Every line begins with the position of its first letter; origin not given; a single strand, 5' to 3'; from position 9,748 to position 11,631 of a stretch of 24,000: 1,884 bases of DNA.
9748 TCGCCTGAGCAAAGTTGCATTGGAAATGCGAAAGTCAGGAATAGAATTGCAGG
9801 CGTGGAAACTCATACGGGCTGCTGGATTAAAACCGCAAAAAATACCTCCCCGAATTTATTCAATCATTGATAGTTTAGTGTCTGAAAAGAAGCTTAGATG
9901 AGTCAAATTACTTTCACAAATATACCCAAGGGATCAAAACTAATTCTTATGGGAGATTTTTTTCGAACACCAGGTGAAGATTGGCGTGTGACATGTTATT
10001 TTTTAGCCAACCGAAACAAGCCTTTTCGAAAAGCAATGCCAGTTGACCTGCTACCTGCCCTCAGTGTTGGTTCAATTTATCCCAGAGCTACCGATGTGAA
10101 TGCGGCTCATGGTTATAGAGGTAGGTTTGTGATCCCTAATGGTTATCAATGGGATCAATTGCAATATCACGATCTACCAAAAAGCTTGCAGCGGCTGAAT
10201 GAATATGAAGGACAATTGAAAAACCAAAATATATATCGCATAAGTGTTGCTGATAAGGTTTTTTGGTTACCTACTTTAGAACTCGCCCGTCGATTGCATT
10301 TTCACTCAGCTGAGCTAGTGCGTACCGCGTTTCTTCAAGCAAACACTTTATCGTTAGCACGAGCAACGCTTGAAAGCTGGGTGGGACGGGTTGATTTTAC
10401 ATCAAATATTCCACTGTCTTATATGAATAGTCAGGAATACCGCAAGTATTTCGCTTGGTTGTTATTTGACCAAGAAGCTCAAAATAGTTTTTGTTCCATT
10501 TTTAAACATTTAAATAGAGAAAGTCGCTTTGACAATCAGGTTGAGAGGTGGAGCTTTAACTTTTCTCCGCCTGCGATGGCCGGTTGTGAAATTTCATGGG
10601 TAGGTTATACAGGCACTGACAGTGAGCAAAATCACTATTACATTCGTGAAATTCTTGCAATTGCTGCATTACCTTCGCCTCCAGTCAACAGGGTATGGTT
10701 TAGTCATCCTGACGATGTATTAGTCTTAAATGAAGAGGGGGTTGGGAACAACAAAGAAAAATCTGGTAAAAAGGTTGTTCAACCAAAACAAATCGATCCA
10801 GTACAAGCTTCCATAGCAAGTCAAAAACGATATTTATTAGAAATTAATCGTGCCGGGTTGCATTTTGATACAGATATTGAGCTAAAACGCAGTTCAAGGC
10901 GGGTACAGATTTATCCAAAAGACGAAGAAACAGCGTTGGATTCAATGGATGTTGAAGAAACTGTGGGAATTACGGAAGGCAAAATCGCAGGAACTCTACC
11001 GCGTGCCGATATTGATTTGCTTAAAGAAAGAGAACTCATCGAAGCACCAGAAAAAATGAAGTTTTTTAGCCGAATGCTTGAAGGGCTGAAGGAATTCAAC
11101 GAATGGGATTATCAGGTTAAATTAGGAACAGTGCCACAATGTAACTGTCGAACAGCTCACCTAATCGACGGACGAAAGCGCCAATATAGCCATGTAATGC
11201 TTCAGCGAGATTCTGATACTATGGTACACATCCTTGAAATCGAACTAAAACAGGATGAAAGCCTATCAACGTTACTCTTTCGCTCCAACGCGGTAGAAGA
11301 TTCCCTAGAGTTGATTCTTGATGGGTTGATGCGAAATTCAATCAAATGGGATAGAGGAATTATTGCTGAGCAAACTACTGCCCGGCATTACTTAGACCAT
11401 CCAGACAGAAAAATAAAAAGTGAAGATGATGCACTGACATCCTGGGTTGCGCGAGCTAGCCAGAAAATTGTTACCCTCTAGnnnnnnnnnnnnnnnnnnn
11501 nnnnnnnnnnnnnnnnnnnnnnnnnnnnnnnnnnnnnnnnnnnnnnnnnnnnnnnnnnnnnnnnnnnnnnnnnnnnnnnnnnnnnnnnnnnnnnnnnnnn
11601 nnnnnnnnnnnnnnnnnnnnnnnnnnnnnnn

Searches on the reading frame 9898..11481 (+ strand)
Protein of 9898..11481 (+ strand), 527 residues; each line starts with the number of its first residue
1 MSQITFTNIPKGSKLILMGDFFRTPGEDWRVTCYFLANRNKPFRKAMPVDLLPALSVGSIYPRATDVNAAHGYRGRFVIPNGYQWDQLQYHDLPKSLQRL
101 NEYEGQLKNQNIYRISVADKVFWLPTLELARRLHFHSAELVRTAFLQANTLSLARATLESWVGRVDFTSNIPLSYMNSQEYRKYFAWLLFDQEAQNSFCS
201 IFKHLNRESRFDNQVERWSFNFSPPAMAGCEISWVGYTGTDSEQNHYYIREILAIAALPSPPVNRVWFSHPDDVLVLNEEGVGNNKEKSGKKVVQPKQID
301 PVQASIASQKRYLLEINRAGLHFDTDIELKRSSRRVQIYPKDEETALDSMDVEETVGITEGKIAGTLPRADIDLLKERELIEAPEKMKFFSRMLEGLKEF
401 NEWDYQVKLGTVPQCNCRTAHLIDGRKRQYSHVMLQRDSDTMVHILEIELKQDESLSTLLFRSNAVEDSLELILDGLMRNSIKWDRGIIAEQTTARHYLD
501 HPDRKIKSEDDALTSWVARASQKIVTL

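Call 4: search_protein_families(library=pfam, proteins=[window:9898-11481:+])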
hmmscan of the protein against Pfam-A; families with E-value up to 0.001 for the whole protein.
window:9898-11481:+ (527 aa): 1 family
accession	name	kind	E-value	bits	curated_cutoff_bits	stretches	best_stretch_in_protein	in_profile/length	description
PF18623.6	TnsE_C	-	5.8e-09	36.4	26.7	1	388-519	4-144/145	TnsE C-terminal domain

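Call 70: search_protein_families(library=ncbifam, proteins=[window:9898-11481:+], max_evalue=0.00001)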
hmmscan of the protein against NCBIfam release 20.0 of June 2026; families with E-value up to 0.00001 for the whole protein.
window:9898-11481:+ (527 aa): 0 families
